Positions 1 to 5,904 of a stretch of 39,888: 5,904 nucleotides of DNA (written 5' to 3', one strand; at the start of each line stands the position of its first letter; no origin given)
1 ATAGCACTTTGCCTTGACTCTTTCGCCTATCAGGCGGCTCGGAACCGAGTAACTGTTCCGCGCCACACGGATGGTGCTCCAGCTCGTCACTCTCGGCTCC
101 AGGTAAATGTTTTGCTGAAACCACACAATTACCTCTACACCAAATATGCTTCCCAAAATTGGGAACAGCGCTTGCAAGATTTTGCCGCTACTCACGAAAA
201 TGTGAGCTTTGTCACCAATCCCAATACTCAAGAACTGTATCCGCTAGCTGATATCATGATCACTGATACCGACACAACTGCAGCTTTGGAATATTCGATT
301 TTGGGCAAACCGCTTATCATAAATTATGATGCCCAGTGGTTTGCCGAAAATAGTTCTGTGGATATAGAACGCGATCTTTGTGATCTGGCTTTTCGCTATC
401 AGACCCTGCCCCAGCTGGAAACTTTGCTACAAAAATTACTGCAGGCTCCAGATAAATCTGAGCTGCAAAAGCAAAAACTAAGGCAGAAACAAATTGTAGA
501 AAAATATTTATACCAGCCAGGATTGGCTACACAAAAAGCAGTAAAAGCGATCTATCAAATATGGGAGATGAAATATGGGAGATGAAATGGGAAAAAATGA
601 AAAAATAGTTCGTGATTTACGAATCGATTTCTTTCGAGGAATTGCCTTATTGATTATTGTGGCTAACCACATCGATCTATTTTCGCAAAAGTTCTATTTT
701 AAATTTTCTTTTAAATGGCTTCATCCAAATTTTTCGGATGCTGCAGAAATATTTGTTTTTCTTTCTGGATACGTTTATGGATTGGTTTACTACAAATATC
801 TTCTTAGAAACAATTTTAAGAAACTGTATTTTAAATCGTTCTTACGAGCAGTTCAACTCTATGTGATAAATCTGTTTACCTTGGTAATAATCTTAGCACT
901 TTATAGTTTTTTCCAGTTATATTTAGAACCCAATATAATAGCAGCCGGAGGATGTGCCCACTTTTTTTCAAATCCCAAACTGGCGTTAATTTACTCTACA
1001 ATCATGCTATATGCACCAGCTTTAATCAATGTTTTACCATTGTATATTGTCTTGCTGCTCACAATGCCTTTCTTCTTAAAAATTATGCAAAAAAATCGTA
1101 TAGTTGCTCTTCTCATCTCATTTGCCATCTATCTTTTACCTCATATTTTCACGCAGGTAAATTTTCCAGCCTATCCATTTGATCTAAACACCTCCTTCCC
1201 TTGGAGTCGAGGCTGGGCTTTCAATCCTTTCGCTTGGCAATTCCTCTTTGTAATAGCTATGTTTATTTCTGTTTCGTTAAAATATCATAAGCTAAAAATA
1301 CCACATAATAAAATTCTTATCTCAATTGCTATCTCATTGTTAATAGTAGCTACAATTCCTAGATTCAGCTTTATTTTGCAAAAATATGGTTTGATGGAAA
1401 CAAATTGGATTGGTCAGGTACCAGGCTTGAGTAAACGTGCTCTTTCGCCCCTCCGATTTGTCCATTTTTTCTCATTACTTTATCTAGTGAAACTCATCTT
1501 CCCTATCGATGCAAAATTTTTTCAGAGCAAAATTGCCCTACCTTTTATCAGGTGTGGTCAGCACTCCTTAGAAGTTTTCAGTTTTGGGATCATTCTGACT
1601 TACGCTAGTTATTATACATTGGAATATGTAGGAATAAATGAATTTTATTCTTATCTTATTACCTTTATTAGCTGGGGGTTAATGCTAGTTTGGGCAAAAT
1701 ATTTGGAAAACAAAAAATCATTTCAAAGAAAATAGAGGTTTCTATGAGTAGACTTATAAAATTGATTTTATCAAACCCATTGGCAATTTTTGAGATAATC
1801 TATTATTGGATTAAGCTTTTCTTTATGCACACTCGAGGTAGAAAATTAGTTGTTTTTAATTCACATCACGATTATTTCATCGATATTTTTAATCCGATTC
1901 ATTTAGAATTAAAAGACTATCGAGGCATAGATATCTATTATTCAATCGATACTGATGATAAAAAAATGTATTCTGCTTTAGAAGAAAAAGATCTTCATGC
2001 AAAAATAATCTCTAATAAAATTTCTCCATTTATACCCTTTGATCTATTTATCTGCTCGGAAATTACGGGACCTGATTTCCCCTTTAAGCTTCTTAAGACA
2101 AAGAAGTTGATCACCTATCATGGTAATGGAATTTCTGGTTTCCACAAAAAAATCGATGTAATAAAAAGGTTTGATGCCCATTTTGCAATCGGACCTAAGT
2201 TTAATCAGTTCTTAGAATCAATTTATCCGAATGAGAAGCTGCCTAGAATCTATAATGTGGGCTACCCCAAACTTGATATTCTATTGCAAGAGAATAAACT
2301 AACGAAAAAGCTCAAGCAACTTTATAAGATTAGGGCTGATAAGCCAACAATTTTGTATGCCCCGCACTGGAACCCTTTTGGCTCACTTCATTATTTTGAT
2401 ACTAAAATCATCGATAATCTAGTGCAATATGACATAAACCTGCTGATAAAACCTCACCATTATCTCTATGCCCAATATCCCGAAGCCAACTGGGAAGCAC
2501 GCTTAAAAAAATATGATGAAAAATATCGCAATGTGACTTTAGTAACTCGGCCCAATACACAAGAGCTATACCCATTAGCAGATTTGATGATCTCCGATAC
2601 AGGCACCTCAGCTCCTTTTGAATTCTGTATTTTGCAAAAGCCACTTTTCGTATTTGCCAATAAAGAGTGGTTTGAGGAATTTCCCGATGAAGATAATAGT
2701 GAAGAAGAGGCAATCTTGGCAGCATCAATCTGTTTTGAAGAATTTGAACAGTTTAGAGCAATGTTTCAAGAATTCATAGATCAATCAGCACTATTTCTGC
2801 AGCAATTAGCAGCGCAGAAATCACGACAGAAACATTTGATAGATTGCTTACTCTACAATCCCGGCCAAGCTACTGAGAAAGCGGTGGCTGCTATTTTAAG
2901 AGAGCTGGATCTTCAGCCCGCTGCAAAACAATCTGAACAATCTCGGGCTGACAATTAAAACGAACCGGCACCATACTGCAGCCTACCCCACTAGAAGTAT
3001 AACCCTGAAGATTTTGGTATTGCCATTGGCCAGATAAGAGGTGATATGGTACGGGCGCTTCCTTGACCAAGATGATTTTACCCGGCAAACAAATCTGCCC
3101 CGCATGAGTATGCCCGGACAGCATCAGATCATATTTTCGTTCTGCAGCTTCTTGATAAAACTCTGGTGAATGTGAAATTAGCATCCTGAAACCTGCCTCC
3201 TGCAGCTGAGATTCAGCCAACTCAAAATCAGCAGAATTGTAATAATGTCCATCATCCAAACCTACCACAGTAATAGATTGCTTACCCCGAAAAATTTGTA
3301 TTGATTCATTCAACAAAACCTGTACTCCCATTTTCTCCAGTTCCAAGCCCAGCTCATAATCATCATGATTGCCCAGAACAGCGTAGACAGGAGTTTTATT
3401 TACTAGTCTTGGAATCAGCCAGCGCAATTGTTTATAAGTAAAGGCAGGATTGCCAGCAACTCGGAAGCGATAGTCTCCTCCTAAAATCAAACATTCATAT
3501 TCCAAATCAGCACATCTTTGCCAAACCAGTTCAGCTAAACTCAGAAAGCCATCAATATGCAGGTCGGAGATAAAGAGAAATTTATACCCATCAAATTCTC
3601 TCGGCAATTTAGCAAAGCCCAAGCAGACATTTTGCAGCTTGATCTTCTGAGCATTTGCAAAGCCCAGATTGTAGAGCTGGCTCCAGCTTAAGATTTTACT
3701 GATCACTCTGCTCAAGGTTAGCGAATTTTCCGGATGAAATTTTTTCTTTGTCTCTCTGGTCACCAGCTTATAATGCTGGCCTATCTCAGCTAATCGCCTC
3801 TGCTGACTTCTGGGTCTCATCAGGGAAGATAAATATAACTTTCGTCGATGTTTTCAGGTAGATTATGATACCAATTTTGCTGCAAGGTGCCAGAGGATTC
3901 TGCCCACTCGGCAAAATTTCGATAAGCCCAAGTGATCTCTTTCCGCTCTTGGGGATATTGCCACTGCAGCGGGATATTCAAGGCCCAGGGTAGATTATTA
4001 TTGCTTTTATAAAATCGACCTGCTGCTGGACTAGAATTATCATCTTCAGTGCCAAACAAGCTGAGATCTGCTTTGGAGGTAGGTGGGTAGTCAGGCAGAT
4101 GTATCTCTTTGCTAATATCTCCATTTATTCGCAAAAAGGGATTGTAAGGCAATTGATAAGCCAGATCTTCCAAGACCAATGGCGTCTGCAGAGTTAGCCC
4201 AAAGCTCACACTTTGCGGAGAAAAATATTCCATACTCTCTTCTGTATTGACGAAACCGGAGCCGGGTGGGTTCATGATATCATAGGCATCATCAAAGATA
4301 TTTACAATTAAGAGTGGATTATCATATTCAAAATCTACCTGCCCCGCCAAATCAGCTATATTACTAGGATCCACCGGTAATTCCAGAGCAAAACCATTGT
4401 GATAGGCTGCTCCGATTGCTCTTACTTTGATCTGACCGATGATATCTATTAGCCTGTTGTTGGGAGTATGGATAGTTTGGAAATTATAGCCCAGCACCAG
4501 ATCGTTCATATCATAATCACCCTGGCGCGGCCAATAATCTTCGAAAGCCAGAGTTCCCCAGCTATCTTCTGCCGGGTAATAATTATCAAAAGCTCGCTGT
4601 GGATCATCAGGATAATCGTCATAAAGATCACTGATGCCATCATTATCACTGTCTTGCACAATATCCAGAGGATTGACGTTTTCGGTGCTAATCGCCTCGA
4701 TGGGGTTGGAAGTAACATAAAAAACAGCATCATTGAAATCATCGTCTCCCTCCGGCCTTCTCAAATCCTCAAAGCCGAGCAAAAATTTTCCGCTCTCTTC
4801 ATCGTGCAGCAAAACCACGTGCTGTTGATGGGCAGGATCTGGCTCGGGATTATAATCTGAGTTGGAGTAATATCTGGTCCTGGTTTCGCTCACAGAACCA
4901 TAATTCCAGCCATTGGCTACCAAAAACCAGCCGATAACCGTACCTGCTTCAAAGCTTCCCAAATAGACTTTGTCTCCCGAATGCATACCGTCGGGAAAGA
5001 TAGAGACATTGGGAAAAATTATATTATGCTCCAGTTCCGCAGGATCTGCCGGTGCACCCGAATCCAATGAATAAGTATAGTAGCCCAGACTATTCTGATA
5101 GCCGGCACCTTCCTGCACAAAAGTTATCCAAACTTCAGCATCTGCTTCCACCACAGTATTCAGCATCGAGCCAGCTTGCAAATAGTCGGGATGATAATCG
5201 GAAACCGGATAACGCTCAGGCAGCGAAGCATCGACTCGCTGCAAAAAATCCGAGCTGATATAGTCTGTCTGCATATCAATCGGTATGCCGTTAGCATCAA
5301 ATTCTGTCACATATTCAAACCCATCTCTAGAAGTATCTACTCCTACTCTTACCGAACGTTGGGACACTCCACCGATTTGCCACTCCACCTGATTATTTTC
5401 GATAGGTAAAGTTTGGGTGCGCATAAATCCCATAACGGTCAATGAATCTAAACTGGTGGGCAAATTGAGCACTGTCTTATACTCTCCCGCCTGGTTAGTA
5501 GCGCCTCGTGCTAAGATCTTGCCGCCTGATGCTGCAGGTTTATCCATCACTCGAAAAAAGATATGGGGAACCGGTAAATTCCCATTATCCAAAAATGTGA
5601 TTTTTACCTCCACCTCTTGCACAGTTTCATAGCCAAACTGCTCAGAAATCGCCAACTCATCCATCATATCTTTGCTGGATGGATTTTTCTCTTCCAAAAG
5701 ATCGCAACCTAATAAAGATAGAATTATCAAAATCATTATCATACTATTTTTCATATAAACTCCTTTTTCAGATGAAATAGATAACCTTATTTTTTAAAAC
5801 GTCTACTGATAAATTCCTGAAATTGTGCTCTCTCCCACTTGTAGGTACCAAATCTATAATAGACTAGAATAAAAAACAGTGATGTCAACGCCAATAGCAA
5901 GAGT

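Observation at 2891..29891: Syp-like logic in a new guise: a 27-kb one-strand polysaccharide locus with its own STAS / PP2C / RsbW-type partner switch and no sigma factor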

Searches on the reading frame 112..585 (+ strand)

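Call 5: search_protein_families(library=pfam, proteins=[window:112-585:+], max_evalue=0.001)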
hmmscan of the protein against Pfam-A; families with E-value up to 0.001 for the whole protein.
window:112-585:+ (157 aa): 2 families
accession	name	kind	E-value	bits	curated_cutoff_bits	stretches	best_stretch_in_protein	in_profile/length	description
PF04464.20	Glyphos_transf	-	0.00029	20.3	22.1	1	19-147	241-365/367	CDP-Glycerol:Poly(glycerophosphate) glycerophosphotransferase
PF04101.22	Glyco_tran_28_C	-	0.001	19.6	22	0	12-125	37-153/166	Glycosyltransferase family 28 C-terminal domain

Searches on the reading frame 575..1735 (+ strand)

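Call 5: search_protein_families(library=pfam, proteins=[window:575-1735:+], max_evalue=0.001)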
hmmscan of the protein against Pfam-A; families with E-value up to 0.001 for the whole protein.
window:575-1735:+ (386 aa): 2 families
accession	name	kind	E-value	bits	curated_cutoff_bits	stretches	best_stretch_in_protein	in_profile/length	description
PF10129.15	OpgC_C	-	1e-73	248.8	21.4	1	13-381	1-357/358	OpgC protein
PF01757.29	Acyl_transf_3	-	4e-06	26.5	31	1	16-365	3-315/326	Acyltransferase domain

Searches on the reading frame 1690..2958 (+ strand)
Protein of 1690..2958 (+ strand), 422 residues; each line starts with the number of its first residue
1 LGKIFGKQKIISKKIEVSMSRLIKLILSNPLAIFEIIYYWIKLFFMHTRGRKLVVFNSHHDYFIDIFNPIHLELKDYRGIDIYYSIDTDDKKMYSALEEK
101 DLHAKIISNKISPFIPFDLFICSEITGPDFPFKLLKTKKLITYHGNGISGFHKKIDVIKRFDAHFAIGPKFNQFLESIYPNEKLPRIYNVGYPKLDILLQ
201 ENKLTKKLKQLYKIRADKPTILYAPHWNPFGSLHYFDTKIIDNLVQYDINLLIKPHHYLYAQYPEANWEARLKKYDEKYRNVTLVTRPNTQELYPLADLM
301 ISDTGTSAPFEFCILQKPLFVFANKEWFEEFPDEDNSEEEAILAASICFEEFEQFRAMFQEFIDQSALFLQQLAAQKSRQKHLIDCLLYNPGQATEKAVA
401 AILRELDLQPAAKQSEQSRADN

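Call 5: search_protein_families(library=pfam, proteins=[window:1690-2958:+], max_evalue=0.001)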
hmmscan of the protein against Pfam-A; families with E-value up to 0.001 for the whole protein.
window:1690-2958:+ (422 aa): 1 family
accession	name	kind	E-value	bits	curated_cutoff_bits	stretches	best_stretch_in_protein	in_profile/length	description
PF04464.20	Glyphos_transf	-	9.7e-15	54.8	22.1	1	51-323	13-293/367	CDP-Glycerol:Poly(glycerophosphate) glycerophosphotransferase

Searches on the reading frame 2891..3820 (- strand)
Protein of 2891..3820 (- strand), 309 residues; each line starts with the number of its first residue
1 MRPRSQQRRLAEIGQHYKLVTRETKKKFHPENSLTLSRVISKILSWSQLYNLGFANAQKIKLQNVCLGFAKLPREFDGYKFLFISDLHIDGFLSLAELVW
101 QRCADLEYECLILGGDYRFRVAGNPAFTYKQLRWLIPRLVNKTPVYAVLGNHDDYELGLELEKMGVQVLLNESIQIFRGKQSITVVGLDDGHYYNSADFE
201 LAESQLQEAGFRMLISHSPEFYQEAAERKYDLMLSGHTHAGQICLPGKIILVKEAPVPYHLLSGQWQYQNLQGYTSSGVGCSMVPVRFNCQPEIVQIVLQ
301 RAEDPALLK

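Call 5: search_protein_families(library=pfam, proteins=[window:2891-3820:-], max_evalue=0.001)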
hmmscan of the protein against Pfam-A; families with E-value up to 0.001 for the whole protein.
window:2891-3820:- (309 aa): 2 families
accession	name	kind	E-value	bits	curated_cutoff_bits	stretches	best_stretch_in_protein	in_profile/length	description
PF00149.33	Metallophos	-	1.4e-10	42.3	21.5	1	80-240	2-190/191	Calcineurin-like phosphoesterase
PF12850.12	Metallophos_2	-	2.6e-07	31.2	27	1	80-243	2-121/154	Calcineurin-like phosphoesterase superfamily domain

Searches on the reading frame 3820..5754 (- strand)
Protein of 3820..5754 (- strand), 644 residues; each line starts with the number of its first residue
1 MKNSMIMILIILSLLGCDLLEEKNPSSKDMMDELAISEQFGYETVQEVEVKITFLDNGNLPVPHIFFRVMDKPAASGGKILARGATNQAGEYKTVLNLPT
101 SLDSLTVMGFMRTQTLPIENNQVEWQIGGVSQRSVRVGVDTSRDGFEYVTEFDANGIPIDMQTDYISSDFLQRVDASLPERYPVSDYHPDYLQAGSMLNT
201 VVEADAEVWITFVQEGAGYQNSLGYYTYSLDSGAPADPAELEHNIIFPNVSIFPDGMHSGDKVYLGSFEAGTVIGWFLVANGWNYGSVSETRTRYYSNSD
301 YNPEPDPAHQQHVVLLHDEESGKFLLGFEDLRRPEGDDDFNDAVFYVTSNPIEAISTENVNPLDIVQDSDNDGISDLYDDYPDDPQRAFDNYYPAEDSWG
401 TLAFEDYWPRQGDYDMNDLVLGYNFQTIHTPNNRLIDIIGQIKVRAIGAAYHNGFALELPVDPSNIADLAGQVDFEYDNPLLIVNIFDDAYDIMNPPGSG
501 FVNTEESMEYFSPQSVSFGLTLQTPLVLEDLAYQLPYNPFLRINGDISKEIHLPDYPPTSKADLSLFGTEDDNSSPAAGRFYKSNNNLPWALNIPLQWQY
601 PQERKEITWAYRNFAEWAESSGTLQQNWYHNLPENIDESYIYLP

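Call 5: search_protein_families(library=pfam, proteins=[window:3820-5754:-], max_evalue=0.001)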
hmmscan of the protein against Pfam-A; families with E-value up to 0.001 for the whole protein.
window:3820-5754:- (644 aa): 2 families
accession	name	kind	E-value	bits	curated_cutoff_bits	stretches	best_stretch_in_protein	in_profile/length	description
PF16130.10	DUF4842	-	4.6e-51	174.4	22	1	434-629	2-208/208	Domain of unknown function (DUF4842)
PF13448.11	DUF4114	-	2.5e-23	83.2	27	1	268-350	1-85/85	Domain of unknown function (DUF4114)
